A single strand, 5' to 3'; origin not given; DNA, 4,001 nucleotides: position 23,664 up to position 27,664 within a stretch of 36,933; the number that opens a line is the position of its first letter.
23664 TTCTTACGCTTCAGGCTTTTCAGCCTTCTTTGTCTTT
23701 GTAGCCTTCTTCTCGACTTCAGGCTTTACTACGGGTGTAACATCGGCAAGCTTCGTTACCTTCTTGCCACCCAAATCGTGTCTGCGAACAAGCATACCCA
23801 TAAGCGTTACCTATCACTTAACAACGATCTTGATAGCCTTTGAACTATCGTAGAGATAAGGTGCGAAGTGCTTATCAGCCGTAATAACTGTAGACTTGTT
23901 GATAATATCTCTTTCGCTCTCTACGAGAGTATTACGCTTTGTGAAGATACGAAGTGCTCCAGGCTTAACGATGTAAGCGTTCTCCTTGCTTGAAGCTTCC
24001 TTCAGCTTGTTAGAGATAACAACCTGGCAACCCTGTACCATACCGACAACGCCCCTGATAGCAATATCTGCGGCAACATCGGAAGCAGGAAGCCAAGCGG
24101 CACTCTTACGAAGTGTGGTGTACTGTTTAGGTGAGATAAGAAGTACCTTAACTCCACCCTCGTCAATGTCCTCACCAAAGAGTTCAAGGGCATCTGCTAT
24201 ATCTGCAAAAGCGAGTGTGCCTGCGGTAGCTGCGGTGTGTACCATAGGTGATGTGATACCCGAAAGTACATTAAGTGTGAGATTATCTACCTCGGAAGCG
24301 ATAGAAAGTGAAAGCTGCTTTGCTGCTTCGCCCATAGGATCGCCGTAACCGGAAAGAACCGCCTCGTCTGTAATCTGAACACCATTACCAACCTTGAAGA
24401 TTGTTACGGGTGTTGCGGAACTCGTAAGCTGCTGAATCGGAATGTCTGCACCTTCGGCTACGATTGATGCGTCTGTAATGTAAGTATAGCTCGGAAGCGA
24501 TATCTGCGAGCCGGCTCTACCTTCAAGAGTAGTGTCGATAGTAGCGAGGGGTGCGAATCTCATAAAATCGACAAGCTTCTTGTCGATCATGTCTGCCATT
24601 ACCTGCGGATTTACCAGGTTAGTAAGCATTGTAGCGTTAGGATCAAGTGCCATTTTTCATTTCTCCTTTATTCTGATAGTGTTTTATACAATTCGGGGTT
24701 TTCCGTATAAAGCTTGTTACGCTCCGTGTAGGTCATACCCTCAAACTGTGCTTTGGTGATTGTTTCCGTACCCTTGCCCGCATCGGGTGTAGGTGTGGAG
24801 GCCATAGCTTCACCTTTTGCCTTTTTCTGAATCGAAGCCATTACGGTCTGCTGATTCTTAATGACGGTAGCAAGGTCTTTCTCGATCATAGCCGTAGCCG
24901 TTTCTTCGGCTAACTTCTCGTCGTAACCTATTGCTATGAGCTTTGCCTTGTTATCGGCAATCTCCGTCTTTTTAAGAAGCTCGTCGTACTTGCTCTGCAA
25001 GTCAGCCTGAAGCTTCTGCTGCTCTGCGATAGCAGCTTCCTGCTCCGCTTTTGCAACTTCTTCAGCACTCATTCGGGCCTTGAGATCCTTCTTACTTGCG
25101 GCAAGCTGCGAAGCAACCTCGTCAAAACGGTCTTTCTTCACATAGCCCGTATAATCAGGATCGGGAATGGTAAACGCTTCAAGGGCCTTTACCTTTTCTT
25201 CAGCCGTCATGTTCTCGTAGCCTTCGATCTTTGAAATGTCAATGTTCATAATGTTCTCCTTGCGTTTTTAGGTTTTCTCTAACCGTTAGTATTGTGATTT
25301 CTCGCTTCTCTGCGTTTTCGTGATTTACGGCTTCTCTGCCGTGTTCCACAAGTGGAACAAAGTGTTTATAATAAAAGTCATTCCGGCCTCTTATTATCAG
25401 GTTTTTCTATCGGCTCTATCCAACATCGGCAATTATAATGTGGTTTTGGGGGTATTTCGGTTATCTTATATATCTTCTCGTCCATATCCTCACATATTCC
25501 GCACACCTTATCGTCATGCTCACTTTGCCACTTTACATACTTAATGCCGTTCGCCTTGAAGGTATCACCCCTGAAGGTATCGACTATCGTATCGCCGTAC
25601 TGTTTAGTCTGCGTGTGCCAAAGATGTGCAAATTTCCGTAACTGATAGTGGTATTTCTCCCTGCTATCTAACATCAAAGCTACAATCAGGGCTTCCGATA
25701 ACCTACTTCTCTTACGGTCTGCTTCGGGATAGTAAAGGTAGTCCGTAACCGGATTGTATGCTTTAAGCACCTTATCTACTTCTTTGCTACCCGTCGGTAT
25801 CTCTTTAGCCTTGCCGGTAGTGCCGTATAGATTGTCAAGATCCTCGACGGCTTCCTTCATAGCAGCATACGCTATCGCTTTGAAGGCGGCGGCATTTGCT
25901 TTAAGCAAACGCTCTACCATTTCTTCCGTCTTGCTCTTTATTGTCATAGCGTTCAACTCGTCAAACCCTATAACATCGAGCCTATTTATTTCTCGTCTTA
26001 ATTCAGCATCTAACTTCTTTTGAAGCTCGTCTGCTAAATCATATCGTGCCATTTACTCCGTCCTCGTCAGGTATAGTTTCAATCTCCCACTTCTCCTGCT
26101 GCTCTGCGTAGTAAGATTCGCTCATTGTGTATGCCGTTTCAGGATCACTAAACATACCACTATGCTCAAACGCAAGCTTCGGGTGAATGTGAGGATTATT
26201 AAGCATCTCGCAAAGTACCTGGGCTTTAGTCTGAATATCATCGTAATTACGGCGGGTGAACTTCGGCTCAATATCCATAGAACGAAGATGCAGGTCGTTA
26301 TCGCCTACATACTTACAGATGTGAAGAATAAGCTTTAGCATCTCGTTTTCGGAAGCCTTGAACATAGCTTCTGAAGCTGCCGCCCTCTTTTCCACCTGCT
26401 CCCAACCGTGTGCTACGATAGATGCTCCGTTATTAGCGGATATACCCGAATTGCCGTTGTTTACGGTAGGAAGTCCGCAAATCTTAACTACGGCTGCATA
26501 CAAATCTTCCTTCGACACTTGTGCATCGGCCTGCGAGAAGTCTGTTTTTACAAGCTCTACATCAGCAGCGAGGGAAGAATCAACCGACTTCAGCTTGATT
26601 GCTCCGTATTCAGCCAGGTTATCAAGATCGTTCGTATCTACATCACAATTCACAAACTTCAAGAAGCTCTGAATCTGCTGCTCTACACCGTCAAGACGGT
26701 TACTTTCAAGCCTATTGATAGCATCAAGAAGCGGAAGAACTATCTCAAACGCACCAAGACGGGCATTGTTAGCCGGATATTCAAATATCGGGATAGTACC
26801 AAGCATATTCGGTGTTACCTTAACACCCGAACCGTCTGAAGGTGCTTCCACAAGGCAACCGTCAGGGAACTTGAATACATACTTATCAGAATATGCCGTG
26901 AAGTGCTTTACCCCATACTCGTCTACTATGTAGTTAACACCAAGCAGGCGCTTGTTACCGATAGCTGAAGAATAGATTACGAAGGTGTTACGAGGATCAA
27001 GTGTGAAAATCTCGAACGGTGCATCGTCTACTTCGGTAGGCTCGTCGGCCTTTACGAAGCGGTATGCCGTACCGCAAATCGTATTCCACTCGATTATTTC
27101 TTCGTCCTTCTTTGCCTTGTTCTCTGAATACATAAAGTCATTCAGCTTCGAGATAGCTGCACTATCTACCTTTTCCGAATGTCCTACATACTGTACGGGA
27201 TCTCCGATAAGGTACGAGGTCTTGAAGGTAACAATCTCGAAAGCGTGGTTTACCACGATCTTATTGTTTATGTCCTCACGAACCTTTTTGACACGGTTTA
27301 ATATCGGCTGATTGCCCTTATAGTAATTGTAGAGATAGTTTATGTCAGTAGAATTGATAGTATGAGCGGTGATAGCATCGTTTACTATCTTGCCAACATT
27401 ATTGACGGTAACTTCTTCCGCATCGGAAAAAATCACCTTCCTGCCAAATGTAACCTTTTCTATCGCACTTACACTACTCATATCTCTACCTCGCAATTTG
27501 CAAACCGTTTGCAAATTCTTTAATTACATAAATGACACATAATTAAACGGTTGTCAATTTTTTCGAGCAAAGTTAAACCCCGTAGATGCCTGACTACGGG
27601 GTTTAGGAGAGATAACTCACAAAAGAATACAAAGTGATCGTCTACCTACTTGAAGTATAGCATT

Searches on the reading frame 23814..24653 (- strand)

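Call 39: search_protein_families(library=phrogs, proteins=[window:23814-24653:-], max_evalue=0.00001)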
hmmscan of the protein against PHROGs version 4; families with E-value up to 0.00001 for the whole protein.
window:23814-24653:- (279 aa): 5 families
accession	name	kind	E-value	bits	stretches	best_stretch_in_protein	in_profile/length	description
phrog_544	-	head and packaging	2.5e-74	251.2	1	8-276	6-271/282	major head protein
phrog_30620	-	unknown function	9.4e-42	143.8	1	5-185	4-176/184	-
phrog_1650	-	head and packaging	3.6e-11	43.9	1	60-268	71-287/300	major head protein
phrog_267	-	head and packaging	2.2e-10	41.2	1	139-258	180-305/410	major head protein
phrog_247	-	head and packaging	1.4e-07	32.1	1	7-263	5-289/351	major head protein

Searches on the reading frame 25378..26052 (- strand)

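Call 44: search_protein_families(library=pfam, proteins=[window:25378-26052:-], max_evalue=0.001)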
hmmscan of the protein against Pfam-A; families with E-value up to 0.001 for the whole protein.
window:25378-26052:- (224 aa): 1 family
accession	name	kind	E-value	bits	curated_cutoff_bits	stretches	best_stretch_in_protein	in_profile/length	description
PF04233.19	Phage_Mu_F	-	1.4e-06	29.4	29.6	1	164-211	58-110/112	Phage Mu protein F like protein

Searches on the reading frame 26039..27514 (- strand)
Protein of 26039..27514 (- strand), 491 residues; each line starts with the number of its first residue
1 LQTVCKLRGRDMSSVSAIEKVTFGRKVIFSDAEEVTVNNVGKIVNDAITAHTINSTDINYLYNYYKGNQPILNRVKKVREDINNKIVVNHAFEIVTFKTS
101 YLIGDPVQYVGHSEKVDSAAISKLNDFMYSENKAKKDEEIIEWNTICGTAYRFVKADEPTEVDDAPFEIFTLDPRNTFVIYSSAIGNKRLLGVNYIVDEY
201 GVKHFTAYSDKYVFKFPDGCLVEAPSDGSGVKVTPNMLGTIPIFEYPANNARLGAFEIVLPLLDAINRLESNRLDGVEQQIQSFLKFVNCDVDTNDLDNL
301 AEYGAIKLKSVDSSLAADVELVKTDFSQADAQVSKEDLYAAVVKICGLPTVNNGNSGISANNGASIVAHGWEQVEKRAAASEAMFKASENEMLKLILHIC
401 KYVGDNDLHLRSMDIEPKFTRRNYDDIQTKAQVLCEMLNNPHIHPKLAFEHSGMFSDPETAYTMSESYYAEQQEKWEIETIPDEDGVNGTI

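Call 39: search_protein_families(library=phrogs, proteins=[window:26039-27514:-], max_evalue=0.00001)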
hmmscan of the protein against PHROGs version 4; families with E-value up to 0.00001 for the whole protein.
window:26039-27514:- (491 aa): 2 families
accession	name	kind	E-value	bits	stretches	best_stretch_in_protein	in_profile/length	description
phrog_64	-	head and packaging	1.2e-65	223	1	31-461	65-487/547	portal protein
phrog_8065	-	unknown function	1.5e-10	42.5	1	38-162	40-162/165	-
